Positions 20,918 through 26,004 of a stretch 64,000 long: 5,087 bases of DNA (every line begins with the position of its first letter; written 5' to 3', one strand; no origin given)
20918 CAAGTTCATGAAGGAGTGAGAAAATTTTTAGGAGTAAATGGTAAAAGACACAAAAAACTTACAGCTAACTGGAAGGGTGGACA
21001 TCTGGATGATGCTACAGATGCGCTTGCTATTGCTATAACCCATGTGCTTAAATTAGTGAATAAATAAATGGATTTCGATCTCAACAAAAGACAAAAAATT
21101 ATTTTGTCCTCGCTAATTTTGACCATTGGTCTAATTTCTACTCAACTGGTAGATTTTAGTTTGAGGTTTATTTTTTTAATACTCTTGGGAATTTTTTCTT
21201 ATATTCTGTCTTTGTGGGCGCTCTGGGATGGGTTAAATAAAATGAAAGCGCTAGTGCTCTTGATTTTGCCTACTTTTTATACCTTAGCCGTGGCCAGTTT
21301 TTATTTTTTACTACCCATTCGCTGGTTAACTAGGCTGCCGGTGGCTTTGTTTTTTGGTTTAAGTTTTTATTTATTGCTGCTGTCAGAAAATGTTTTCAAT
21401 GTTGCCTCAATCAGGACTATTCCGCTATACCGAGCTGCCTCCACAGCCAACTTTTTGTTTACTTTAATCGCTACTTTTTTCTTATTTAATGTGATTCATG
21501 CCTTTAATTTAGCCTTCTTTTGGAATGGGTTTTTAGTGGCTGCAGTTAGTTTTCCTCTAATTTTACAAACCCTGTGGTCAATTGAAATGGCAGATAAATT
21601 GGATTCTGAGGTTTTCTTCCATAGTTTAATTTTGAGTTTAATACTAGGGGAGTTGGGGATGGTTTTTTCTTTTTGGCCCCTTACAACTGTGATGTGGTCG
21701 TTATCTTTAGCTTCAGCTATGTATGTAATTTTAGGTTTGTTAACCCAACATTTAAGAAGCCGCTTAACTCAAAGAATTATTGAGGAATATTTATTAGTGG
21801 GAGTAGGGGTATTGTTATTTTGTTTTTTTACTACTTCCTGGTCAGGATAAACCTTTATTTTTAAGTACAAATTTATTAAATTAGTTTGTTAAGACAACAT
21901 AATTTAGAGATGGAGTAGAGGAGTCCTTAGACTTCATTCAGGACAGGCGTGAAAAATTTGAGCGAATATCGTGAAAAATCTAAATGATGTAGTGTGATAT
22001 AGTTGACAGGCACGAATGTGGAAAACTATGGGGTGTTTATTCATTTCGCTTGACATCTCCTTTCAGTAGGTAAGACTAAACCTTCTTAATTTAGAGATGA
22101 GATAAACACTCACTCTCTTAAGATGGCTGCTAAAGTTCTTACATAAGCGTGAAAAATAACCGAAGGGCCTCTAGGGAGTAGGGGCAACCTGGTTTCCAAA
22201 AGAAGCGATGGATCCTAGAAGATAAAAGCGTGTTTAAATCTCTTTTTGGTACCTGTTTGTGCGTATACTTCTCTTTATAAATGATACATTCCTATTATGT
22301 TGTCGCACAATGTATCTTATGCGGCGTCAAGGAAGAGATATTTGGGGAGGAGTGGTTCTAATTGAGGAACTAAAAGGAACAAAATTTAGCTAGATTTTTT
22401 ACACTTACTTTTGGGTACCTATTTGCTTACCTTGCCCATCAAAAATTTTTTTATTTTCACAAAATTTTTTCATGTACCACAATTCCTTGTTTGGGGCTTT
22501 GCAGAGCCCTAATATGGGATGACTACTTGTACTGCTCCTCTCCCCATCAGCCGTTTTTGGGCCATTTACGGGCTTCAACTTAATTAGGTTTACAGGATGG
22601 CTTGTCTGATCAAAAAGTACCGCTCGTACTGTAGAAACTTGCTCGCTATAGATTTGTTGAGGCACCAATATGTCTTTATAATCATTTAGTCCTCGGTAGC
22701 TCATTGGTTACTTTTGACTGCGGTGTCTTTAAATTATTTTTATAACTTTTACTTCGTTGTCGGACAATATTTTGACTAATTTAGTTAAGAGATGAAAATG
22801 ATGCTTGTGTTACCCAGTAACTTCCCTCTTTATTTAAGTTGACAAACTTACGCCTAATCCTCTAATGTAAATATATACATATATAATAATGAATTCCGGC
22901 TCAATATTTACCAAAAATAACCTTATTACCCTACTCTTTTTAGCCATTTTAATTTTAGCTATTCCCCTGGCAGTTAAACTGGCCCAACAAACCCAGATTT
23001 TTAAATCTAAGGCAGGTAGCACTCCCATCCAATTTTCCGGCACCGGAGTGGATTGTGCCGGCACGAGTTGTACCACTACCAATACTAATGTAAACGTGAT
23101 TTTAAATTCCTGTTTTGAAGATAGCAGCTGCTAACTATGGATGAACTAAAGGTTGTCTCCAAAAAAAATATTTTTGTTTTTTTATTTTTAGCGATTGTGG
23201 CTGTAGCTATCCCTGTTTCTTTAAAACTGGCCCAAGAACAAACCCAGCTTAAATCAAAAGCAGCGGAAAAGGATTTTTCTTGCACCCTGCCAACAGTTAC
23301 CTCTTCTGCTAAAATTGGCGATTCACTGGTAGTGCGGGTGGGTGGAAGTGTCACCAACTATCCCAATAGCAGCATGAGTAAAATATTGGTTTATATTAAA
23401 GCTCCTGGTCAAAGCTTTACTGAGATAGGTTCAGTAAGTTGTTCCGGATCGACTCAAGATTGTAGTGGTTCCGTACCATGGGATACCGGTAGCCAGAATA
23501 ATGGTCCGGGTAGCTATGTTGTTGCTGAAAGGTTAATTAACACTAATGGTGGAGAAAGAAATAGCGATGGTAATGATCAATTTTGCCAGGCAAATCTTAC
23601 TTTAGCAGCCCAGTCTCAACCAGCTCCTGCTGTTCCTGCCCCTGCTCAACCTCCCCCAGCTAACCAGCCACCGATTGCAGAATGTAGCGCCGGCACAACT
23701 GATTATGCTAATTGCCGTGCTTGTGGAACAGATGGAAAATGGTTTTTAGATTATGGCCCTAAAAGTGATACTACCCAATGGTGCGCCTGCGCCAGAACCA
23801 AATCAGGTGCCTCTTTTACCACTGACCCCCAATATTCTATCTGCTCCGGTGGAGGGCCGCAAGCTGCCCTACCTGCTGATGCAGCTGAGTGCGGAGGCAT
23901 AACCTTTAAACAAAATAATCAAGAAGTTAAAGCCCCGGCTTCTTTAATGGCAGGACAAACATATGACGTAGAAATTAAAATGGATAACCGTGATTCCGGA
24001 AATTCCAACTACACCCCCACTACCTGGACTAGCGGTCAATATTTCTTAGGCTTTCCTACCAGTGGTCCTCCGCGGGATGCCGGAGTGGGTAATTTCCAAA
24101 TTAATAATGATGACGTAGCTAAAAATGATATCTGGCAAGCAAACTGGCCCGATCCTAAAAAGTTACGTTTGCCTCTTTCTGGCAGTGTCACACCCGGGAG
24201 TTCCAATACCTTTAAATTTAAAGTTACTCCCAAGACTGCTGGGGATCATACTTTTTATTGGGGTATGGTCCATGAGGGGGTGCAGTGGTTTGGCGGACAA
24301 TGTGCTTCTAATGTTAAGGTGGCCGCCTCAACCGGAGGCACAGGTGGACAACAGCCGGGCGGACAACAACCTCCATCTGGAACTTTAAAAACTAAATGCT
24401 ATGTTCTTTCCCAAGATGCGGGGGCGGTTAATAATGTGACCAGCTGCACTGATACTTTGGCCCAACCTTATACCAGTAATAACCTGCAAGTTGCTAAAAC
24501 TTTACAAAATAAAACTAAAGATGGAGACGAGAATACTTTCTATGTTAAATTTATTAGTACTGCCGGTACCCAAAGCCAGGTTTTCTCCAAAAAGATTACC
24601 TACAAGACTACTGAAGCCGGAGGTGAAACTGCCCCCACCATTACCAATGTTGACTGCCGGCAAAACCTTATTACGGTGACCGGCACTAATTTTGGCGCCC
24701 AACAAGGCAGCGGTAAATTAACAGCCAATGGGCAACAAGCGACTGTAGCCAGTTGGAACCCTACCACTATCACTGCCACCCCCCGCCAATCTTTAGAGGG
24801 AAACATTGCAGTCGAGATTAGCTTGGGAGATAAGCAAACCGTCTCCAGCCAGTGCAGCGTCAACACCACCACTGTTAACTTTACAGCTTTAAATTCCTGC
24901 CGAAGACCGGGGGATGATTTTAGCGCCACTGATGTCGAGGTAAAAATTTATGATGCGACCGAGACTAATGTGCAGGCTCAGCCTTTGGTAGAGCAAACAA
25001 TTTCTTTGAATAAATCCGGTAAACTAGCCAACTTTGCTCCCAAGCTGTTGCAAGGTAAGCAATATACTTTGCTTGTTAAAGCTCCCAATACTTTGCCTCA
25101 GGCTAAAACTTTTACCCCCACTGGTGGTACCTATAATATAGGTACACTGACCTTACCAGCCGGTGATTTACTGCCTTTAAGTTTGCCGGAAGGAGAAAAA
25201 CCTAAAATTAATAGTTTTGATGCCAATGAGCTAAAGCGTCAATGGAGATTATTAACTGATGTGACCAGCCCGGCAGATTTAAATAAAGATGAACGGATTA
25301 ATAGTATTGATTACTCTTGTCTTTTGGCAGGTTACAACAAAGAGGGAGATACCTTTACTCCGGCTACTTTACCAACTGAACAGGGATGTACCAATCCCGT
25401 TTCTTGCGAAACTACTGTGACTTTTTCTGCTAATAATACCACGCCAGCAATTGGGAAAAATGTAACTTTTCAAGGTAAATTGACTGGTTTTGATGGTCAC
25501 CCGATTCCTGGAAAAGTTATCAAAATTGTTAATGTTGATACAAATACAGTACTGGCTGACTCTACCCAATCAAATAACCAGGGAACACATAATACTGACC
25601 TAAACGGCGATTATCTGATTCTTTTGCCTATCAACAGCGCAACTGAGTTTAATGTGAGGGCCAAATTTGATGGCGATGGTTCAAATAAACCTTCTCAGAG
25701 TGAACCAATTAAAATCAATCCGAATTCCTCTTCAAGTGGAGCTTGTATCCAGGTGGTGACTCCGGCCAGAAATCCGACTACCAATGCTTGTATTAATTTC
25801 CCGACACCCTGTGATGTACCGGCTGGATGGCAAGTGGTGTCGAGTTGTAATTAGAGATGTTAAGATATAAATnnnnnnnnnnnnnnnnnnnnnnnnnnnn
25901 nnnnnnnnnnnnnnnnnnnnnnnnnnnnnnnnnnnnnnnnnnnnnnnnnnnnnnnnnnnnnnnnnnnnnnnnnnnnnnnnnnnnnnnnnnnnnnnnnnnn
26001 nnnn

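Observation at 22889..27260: A cohesin/dockerin-like surface-protein cluster in a small-genome, likely non-cellulolytic organism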

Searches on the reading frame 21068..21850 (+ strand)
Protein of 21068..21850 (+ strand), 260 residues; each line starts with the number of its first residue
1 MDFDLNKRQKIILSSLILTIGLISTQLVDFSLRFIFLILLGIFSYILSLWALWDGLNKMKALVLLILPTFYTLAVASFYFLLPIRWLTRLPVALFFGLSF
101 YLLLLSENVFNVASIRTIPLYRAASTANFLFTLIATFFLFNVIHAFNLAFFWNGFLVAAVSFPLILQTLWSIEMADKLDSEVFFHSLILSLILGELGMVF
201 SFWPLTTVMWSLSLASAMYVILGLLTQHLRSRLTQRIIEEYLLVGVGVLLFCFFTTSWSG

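Call 3: search_protein_families(library=pfam, proteins=[window:21068-21850:+], max_evalue=1)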
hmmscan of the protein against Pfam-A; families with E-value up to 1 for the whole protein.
window:21068-21850:+ (260 aa): 1 family
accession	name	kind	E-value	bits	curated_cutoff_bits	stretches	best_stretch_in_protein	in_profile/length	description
PF18900.5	DUF5656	-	1.4e-10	41.4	23.3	1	59-247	53-233/242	Protein of unknown function (DUF5656)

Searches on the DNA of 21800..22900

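Call 69: search_rna_families(source=window, start=21800, end=22900, threshold=evalue, max_evalue=1)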
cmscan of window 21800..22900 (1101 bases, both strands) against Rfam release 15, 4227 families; matches with E-value up to 1: 0.
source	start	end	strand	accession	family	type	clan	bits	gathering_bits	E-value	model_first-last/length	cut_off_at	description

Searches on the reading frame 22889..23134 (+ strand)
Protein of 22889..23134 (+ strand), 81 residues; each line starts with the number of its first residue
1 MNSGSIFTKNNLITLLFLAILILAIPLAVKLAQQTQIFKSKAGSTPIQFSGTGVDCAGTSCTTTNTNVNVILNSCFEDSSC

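Call 3: search_protein_families(library=pfam, proteins=[window:22889-23134:+], max_evalue=1)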
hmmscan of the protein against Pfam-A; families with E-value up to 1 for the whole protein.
window:22889-23134:+ (81 aa): 1 family
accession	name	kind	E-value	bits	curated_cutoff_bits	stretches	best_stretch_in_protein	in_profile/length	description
PF05987.18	DUF898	-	0.17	11.4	28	1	11-61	135-185/336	Bacterial protein of unknown function (DUF898)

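Call 4: search_protein_families(library=ncbifam, proteins=[window:22889-23134:+], max_evalue=1)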
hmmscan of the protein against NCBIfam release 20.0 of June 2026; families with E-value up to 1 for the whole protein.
window:22889-23134:+ (81 aa): 1 family
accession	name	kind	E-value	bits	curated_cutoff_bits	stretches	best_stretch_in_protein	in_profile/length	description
NF009346.0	PRK12705.1-3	equivalog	0.052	12.3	545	1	6-42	13-49/493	hypothetical protein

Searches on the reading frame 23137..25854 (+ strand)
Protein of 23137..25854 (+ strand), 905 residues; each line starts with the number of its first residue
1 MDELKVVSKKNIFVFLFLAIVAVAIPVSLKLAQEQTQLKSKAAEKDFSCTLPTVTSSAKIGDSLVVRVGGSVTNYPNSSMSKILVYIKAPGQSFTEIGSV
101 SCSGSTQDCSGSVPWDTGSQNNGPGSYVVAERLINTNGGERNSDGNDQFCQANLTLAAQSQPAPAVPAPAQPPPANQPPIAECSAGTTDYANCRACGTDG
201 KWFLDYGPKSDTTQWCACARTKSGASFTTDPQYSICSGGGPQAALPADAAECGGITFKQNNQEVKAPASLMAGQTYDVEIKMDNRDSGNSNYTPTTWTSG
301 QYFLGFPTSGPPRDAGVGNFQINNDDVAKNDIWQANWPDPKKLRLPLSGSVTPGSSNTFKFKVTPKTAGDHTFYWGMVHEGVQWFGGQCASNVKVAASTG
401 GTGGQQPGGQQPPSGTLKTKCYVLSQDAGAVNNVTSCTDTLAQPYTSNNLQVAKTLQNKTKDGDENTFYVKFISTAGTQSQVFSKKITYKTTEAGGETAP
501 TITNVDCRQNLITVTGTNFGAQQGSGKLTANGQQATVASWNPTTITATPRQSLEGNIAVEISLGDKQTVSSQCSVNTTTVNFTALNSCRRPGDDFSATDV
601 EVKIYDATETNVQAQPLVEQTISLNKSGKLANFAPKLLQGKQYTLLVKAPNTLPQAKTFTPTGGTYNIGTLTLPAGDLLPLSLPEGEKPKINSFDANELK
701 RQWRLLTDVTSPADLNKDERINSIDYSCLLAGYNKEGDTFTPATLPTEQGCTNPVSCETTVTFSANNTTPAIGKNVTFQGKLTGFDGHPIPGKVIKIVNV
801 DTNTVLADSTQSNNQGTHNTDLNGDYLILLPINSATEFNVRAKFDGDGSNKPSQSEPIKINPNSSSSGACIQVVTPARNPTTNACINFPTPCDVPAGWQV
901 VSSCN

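Call 3: search_protein_families(library=pfam, proteins=[window:23137-25854:+], max_evalue=1)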
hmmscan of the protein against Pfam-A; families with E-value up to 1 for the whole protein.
window:23137-25854:+ (905 aa): 9 families
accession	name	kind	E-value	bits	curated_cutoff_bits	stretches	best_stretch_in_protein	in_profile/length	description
PF01833.30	TIG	-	1.7e-06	28.3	20.9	1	509-574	16-81/84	IPT/TIG domain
PF00404.24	Dockerin_1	-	0.00016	22.2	22.9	1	690-729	9-52/57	Dockerin type I domain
PF16640.11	Big_3_5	-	0.00056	20.8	35.5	1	764-859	2-84/88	Bacterial Ig-like domain (group 3)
PF00775.27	Dioxygenase_C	-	0.0065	16.4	27.3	1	767-821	21-81/182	Dioxygenase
PF22902.2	NOMO1-like_9th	-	0.075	13.3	27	0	808-846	22-59/75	BOS complex subunit NOMO1-like, beta sandwich domain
PF13620.12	CarboxypepD_reg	-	0.16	12.8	32.3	1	778-819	2-41/82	Carboxypeptidase regulatory-like domain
PF14734.12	DUF4469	-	0.16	12.4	22.6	0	607-648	43-84/101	Domain of unknown function (DUF4469) with IG-like fold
PF22065.2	Cep192_D7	-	0.19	12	27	0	499-542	47-90/125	Cep192 domain 7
PF22704.2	CBM13-like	-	0.45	11.1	30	1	510-564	15-62/82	Alpha-galactosidase, CBM13 domain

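Call 4: search_protein_families(library=ncbifam, proteins=[window:23137-25854:+], max_evalue=1)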
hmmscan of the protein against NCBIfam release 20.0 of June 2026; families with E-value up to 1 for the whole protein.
window:23137-25854:+ (905 aa): 0 families

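Call 13: find_encoding_contigs(protein=window:23137-25854:+, flank=10000, max_places=6)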
Protein window:23137-25854:+ (905 aa): 4 contigs read that carry it; 3 places shown.
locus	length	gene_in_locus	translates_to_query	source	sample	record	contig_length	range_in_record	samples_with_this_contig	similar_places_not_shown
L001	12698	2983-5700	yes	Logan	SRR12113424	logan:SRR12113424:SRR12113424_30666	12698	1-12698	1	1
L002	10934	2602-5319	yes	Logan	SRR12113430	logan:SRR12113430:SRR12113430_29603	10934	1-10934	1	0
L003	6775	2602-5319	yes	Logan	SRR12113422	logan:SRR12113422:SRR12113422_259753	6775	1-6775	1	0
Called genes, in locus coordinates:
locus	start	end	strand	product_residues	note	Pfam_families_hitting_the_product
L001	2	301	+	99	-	?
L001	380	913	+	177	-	PF02075:RuvC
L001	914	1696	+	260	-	PF18900:DUF5656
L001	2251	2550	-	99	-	-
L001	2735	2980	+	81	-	-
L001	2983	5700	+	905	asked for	PF01833:TIG (weak)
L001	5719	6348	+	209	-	PF00963:Cohesin (weak)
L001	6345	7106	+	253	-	PF00963:Cohesin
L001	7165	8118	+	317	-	PF02899:Phage_int_SAM_1, PF13102:Phage_int_SAM_5 (weak), PF13495:Phage_int_SAM_4 (faint), PF00589:Phage_integrase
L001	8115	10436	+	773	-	PF00690:Cation_ATPase_N, PF00122:E1-E2_ATPase, PF00702:Hydrolase, PF13246:Cation_ATPase, PF12710:HAD, PF08282:Hydrolase_3 (faint), PF00689:Cation_ATPase_C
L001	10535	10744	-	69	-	-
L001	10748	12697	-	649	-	?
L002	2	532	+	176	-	?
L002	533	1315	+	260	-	PF18900:DUF5656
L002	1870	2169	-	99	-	-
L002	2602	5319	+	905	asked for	PF01833:TIG (weak)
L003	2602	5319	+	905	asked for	PF01833:TIG (weak)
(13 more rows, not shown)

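Call 23: find_homologous_proteins(query=window:23137-25851:+)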
Query window:23137-25851:+ (905 aa): 12 proteins with E <= 0.001 among 8000 candidates.
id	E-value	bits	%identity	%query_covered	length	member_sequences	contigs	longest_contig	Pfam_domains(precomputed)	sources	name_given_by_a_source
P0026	0.0e+0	2064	100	100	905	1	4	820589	PF01833.31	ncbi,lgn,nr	ncbi:MAG: IPT/TIG domain-containing protein [Candidatus Daviesbacteria bacterium]|nr:MAG: IPT/TIG do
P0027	5.0e-116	407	58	37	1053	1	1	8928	PF01833.31,PF13620.13,PF17210.10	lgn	-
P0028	5.6e-116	407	53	40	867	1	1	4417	PF01833.31,PF13620.13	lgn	-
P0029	7.8e-114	400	55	36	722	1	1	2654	PF01833.31,PF00404.25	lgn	-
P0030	2.8e-95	338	31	69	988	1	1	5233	-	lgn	-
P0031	1.5e-94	336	41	56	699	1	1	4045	PF01833.31,PF00404.25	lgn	-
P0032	1.4e-86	310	34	44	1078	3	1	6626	-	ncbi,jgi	-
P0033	2.5e-86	309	38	55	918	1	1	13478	PF00404.25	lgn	-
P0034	6.5e-82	294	47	24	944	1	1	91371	PF01833.31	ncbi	-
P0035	6.2e-78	281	34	78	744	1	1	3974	PF00404.25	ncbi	-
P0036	4.5e-73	265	35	61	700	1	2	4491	PF00404.25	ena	-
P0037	3.9e-7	47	34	13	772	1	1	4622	PF05922.22,PF07705.18,PF16158.12,PF00082.28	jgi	jgi:hypothetical protein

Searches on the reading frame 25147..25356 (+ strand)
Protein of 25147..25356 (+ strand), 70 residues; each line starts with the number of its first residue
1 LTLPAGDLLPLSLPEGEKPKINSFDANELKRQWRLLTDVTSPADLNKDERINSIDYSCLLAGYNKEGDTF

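Call 33: search_solved_structures(query=A3, max_evalue=1, show_alignments=2)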
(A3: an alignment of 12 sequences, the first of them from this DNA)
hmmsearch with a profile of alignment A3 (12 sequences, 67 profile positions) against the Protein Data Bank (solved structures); distinct sequences matched with E-value up to 1: 32.
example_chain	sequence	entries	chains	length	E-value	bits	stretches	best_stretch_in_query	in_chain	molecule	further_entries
1daq_A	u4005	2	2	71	8.8e-08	35.2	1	6-59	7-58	ENDOGLUCANASE SS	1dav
2mte_A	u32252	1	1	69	9.2e-08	35.1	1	6-58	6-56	Cellulose 1,4-beta-cellobiosidase (reducing end) CelS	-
4fl4_A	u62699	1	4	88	1.5e-07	34.4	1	5-54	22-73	Glycoside hydrolase family 9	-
2y3n_B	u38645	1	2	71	5.2e-07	32.7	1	6-52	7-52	CELLULOSOMAL FAMILY-48 PROCESSIVE GLYCOSIDE HYDROLASE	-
5k39_B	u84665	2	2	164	2.6e-06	30.5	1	2-62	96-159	Dockerin module from a protein of unknown function | Ig domain protein group 2 domain protein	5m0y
5nrk_B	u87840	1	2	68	3e-06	30.3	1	6-57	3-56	DocCel5: Type I dockerin repeat domain from A. cellulolyticus family 5 endoglucanase WP_01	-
5nrm_B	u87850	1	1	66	3.6e-06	30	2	33-57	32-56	DocCel5: Type I dockerin repeat domain from A. cellulolyticus family 5 endoglucanase WP_01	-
4cj0_A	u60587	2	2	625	3.8e-06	30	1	6-54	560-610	ENDOGLUCANASE D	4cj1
1clc_A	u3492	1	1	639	4.1e-06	29.9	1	6-54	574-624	ENDOGLUCANASE CELD; EC: 3.2.1.4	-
4dh2_B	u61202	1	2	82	3.2e-05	27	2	38-58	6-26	Dockerin type 1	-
1ohz_B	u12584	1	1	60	4.4e-05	26.5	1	6-52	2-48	ENDO-1,4-BETA-XYLANASE Y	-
2yik_A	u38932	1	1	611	0.0001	25.4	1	5-57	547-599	ENDOGLUCANASE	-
2ccl_B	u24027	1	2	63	0.00012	25.2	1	5-52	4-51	ENDO-1,4-BETA-XYLANASE Y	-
2vn6_B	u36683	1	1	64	0.00015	24.8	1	5-58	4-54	ENDOGLUCANASE A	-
2b59_B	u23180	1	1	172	0.00026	24.1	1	1-60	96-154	Cellulosomal scaffolding protein A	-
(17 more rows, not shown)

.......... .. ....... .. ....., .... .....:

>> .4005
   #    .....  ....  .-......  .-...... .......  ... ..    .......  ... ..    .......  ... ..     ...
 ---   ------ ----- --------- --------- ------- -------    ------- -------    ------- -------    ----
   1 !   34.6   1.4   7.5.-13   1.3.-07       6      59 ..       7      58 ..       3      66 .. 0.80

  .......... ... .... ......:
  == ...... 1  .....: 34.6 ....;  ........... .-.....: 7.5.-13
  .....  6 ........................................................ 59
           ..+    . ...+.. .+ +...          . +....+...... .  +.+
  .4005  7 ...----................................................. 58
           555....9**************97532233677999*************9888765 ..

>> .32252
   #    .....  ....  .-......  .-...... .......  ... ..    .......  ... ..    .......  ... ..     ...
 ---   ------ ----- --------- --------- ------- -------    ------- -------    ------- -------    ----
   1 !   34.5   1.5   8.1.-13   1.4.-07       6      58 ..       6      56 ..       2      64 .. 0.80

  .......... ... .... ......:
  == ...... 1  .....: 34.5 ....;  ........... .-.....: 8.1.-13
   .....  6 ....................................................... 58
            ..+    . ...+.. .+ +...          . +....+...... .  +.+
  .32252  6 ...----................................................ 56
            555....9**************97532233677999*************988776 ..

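Call 53: predict_structure(alignment_id=A5)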
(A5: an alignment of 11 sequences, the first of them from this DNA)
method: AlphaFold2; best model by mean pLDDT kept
length: 70 residues; sequences in the alignment: 11
mean_pLDDT: 52.2   pTM: 0.31
mean pLDDT of the five models: 52.2, 51.8, 50.8, 49.3, 46.6
residues with pLDDT >= 90: 0; 70-90: 0; 50-70: 46; < 50: 24
segments of 3 or more residues with pLDDT < 50: 1-5, 34-43, 66-70
pLDDT, mean of each block of 10 residues (from residue 1): 45 53 59 46 54 58 51
secondary structure, 60 per line:
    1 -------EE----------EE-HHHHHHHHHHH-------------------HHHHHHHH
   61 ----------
elements in order: H23-33 H53-60
